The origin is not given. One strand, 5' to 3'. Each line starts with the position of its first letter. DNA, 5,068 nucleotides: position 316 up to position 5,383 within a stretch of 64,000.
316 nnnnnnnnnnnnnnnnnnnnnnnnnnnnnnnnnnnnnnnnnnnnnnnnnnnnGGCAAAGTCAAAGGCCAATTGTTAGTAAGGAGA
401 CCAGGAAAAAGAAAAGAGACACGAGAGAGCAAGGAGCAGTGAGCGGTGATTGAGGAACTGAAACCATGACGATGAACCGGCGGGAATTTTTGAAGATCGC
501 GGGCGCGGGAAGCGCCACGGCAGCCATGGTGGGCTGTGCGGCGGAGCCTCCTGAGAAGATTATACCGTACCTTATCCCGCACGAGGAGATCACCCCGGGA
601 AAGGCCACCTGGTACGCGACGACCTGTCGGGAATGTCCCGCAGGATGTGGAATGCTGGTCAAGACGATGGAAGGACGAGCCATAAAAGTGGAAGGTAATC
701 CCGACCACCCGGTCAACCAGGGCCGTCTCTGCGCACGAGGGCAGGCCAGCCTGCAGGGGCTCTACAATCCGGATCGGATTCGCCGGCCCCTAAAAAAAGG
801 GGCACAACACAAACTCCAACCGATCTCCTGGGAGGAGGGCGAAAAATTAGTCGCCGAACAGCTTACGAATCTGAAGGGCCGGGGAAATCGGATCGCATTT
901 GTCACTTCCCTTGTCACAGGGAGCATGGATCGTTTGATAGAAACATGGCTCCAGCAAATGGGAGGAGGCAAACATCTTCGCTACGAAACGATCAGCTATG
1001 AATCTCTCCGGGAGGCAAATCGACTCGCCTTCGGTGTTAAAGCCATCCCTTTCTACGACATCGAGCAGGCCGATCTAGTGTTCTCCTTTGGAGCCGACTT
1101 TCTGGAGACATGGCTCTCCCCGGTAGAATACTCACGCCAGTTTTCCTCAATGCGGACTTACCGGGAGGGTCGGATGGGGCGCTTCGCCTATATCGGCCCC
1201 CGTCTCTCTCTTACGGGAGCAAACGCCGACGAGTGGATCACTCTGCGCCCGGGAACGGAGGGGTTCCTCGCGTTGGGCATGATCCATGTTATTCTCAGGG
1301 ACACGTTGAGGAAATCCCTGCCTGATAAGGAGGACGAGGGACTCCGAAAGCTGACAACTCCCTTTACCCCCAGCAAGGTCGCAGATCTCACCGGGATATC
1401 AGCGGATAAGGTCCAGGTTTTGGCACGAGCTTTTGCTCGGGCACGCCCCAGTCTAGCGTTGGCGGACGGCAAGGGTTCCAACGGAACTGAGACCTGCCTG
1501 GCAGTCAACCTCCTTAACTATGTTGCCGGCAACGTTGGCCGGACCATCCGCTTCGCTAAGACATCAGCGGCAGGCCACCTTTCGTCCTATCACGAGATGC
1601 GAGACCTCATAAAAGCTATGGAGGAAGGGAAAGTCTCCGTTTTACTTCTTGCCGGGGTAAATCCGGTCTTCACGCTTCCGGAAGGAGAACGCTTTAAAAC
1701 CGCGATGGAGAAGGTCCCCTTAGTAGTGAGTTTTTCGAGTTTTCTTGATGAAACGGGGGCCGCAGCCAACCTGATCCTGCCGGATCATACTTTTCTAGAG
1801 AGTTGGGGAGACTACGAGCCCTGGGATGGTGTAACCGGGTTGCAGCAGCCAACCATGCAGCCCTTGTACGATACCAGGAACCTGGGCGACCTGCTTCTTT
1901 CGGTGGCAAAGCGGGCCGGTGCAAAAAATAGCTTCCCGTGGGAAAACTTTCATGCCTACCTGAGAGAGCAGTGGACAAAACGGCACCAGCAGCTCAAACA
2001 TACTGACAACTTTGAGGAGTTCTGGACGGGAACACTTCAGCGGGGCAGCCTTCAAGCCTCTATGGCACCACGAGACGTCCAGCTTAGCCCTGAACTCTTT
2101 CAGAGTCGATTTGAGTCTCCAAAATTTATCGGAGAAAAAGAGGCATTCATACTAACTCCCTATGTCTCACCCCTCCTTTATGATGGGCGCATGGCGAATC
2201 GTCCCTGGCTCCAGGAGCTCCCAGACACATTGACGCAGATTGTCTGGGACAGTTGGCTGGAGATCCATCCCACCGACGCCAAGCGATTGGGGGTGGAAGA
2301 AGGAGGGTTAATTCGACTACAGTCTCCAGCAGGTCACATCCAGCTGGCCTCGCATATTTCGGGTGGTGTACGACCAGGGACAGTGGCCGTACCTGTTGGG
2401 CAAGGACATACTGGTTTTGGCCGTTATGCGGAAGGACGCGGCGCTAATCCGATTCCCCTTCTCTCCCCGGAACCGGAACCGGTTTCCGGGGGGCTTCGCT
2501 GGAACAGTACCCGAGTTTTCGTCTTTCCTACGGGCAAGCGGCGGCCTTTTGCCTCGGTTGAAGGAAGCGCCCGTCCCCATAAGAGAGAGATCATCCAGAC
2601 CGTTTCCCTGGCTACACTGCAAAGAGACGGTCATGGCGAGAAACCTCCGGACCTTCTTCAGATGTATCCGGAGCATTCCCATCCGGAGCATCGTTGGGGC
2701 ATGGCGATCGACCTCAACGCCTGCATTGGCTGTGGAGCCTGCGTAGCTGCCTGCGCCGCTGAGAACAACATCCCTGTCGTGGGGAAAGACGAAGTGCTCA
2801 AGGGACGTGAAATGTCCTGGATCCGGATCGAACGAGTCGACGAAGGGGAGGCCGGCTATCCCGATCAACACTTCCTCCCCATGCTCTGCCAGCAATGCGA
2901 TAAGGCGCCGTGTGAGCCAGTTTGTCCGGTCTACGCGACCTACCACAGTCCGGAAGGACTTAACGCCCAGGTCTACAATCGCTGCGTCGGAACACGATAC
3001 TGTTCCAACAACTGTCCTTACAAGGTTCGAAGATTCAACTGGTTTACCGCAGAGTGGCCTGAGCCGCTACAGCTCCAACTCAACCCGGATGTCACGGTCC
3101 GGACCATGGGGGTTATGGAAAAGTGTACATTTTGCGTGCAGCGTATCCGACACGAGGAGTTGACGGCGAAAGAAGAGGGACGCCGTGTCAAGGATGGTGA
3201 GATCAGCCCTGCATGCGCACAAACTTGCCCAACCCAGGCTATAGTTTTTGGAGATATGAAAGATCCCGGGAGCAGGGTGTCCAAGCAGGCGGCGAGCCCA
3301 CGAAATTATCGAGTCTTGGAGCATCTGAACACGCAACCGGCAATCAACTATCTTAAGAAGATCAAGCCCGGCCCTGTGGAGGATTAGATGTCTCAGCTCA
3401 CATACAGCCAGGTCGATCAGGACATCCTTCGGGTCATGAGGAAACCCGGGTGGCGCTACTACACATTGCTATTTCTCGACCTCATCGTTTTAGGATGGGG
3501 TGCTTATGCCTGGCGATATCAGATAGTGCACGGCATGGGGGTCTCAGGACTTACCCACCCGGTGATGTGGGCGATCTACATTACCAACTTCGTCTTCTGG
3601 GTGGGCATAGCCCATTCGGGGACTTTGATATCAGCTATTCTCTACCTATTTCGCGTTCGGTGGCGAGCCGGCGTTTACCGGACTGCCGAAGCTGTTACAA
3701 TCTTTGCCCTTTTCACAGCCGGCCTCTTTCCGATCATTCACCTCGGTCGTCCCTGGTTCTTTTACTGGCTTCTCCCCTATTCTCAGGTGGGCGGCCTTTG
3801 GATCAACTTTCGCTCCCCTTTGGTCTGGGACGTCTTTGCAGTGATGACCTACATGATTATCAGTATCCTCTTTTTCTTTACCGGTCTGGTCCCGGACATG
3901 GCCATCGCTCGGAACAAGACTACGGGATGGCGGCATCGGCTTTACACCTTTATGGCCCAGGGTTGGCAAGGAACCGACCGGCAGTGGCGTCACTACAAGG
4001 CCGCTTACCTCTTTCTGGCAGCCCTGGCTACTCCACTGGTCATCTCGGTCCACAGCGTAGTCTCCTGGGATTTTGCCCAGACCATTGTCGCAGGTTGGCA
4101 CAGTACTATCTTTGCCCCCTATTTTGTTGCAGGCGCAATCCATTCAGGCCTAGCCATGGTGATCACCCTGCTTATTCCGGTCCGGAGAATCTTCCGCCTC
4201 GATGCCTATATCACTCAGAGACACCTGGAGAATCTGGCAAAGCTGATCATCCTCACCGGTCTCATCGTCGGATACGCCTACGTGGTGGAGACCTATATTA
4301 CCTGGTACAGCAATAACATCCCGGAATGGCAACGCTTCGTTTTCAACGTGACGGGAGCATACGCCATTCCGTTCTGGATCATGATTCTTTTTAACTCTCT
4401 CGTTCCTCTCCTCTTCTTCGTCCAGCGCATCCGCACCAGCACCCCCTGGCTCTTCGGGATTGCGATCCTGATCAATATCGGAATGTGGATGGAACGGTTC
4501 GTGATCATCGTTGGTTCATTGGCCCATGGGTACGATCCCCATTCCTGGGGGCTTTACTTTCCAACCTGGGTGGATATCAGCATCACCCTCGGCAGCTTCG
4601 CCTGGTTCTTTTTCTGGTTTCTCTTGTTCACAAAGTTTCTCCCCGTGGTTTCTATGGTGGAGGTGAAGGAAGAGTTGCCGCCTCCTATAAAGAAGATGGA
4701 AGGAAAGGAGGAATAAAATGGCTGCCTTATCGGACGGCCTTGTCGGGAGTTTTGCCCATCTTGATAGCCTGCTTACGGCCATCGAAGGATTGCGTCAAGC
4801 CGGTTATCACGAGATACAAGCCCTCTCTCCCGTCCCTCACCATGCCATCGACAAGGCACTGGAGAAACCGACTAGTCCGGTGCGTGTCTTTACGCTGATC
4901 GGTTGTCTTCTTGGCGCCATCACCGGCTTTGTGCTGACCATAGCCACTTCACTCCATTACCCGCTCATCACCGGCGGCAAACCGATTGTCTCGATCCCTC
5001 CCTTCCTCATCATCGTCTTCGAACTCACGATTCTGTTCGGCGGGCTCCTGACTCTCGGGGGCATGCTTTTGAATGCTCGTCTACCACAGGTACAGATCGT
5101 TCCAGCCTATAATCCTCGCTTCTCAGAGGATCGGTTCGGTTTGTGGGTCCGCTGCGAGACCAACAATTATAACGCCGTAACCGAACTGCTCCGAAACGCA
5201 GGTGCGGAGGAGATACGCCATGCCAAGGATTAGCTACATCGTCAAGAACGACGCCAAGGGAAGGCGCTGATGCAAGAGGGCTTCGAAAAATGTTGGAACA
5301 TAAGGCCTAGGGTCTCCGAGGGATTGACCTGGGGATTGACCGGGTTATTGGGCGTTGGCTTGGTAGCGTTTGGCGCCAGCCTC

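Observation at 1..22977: Contiguous 23-kb respiratory super-cluster: ACIII + Nap-like + Rrf2 + NXR-like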

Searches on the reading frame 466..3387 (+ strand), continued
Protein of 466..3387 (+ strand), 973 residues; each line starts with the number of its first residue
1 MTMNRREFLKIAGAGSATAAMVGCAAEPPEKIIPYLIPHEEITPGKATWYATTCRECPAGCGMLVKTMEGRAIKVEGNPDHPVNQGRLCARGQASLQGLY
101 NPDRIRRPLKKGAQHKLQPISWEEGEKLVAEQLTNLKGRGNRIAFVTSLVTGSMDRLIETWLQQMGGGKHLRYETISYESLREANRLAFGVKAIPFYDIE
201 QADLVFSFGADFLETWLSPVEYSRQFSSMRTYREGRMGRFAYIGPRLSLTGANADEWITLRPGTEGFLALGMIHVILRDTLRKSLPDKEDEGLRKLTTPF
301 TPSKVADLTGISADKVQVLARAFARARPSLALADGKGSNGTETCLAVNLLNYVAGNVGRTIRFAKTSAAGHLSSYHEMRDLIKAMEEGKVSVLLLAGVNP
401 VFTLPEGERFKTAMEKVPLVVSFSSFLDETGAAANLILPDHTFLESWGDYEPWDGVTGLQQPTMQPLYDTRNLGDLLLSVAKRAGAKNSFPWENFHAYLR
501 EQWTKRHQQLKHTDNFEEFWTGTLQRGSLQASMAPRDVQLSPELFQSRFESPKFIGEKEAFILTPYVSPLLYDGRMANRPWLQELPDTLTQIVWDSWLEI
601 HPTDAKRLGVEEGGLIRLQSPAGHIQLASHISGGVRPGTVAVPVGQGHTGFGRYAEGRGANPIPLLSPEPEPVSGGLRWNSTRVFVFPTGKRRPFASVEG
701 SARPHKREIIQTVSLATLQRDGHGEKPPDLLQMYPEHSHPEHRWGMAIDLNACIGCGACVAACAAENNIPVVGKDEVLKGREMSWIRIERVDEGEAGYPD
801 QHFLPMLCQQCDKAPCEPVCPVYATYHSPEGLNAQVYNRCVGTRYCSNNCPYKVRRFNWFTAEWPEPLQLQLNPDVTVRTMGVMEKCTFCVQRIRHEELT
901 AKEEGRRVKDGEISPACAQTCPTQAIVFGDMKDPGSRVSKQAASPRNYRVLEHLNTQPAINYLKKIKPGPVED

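Call 76: find_encoding_contigs(protein=P0129, flank=10000, max_places=1)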
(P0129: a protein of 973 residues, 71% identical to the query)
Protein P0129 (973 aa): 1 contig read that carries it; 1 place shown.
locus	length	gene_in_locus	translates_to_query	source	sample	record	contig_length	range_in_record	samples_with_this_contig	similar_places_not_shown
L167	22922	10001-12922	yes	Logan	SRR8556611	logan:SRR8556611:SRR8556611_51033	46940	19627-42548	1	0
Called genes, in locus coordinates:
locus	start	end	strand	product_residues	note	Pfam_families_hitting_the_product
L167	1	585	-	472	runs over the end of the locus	-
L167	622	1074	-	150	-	PF13664:DUF4149, PF05425:CopD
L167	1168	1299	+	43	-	-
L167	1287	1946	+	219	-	PF06778:Chlor_dismutase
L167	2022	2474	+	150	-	PF01243:PNPOx_N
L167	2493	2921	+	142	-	PF13664:DUF4149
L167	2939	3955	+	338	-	PF01208:URO-D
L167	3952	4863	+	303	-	PF00762:Ferrochelatase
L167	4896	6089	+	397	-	PF07992:Pyr_redox_2 (weak)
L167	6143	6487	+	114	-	PF07883:Cupin_2 (weak)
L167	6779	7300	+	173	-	PF13473:Cupredoxin_1, PF00116:COX2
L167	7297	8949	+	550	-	PF00115:COX1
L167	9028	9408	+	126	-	PF00034:Cytochrom_C, PF13442:Cytochrome_CBB3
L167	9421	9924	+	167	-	PF02085:Cytochrom_CIII (faint), PF14537:Cytochrom_c3_2 (faint), PF14522:Cytochrome_C7 (weak)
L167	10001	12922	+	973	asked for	PF04879:Molybdop_Fe4S4, PF13183:Fer4_8 (faint), PF13187:Fer4_9 (faint), PF00384:Molybdopterin, PF01568:Molydop_binding, PF12797:Fer4_2 (weak), PF12838:Fer4_7 (weak), PF13247:Fer4_11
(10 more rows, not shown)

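Call 77: find_encoding_contigs(protein=P0134, flank=10000, max_places=1)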
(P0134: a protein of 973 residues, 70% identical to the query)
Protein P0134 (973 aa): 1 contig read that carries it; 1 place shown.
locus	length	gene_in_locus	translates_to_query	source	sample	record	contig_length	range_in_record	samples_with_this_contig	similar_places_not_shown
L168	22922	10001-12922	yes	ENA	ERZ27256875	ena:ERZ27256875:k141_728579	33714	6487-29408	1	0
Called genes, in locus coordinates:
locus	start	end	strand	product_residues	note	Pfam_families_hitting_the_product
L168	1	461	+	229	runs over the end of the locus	PF02613:Nitrate_red_del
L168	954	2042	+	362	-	PF03150:CCP_MauG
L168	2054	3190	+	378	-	PF00034:Cytochrom_C (faint), PF03150:CCP_MauG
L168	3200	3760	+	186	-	PF00355:Rieske (weak)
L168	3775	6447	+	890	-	PF18465:Rieske_3, PF00384:Molybdopterin, PF01568:Molydop_binding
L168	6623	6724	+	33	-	-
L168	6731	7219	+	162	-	PF13473:Cupredoxin_1, PF00116:COX2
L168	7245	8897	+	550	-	PF00115:COX1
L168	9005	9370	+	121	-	PF00034:Cytochrom_C, PF13442:Cytochrome_CBB3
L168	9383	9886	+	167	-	PF02085:Cytochrom_CIII (faint), PF14537:Cytochrom_c3_2 (faint), PF14522:Cytochrome_C7 (weak)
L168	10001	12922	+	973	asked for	PF04879:Molybdop_Fe4S4, PF13183:Fer4_8 (faint), PF13187:Fer4_9 (faint), PF00384:Molybdopterin, PF01568:Molydop_binding, PF12797:Fer4_2 (weak), PF12838:Fer4_7 (weak), PF13247:Fer4_11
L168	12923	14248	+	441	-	PF03916:NrfD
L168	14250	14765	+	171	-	PF11821:ActD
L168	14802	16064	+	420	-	-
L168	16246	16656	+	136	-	PF00034:Cytochrom_C, PF13442:Cytochrome_CBB3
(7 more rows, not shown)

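Call 78: find_encoding_contigs(protein=P0155, flank=10000, max_places=1)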
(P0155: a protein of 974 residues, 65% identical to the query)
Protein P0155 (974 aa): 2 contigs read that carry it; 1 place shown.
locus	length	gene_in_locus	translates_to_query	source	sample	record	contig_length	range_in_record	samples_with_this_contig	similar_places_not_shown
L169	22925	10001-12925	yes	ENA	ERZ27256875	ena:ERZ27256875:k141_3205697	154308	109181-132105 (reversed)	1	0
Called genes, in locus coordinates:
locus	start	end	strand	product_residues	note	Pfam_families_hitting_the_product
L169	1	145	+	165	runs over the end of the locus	-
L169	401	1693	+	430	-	PF00072:Response_reg, PF00158:Sigma54_activat, PF14532:Sigma54_activ_2, PF07728:AAA_5 (weak), PF25601:AAA_lid_14, PF02954:HTH_8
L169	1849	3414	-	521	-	PF13671:AAA_33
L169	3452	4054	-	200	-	PF00571:CBS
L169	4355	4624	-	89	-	-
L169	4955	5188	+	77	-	PF13936:HTH_38 (faint), PF00196:GerE, PF04545:Sigma70_r4 (weak), PF08281:Sigma70_r4_2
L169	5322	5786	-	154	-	-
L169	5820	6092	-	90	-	-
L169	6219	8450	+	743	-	PF11854:MtrB_PioB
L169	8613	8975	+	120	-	PF13442:Cytochrome_CBB3, PF00034:Cytochrom_C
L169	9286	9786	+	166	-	PF02085:Cytochrom_CIII (weak), PF14537:Cytochrom_c3_2 (faint), PF14522:Cytochrome_C7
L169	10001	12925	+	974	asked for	PF04879:Molybdop_Fe4S4, PF13187:Fer4_9 (faint), PF00384:Molybdopterin, PF01568:Molydop_binding, PF12838:Fer4_7 (weak), PF13247:Fer4_11 (weak)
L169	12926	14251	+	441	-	PF03916:NrfD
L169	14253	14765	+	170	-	PF11821:ActD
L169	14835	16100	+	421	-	PF03916:NrfD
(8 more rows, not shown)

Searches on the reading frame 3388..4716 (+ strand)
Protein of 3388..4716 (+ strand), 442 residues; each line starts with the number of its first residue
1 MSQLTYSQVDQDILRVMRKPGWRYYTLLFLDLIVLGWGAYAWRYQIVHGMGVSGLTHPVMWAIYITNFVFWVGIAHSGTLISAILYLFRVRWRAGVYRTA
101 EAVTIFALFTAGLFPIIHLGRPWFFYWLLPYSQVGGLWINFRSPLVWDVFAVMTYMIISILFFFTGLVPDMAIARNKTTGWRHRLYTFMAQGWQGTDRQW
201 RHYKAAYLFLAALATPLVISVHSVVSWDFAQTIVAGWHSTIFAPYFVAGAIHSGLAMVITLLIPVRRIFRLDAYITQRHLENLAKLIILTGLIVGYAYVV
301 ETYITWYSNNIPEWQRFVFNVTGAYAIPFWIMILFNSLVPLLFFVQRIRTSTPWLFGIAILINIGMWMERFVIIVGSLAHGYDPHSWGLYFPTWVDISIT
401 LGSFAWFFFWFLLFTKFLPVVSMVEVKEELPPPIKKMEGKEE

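Call 3: search_protein_families(library=pfam, proteins=[window:3388-4716:+])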
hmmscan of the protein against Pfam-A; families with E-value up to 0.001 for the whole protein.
window:3388-4716:+ (442 aa): 1 family
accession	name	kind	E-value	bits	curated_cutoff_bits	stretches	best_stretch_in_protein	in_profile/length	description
PF03916.19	NrfD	-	4.5e-24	86.1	25.8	1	52-378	2-309/313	Polysulphide reductase, NrfD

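Call 5: search_protein_families(library=ncbifam, proteins=[window:3388-4716:+], max_evalue=0.00001)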
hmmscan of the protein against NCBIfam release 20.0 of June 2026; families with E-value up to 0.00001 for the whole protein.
window:3388-4716:+ (442 aa): 2 families
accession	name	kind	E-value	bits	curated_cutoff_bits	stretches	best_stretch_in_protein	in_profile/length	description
NF045798.1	DsrP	equivalog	2e-26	93.3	350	2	16-165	4-142/346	sulfate reduction electron transfer complex DsrMKJOP subunit DsrP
NF008133.1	PRK10881.1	equivalog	2.6e-07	30.5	450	1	27-421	17-374/377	Ni/Fe-hydrogenase cytochrome b subunit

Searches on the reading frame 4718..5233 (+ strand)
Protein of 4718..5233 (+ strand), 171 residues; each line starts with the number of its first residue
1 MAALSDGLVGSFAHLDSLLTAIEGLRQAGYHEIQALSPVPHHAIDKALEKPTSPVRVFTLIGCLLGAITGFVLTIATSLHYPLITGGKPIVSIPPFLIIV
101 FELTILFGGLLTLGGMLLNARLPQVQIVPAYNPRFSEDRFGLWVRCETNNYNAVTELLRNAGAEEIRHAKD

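Call 3: search_protein_families(library=pfam, proteins=[window:4718-5233:+])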
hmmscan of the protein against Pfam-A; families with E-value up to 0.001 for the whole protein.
window:4718-5233:+ (171 aa): 1 family
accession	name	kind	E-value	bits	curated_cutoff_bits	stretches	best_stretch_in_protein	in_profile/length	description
PF11821.13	ActD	-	3.7e-47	160.6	25.7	1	7-167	2-169/170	Alternative complex III, ActD subunit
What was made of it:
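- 4718..5233 (+): actD. Pfam PF11821 ActD, 160.6 bits against a cut-off of 25.7 (call 3).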

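Call 5: search_protein_families(library=ncbifam, proteins=[window:4718-5233:+], max_evalue=0.00001)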
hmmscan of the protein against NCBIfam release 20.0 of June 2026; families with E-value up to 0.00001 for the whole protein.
window:4718-5233:+ (171 aa): 0 families
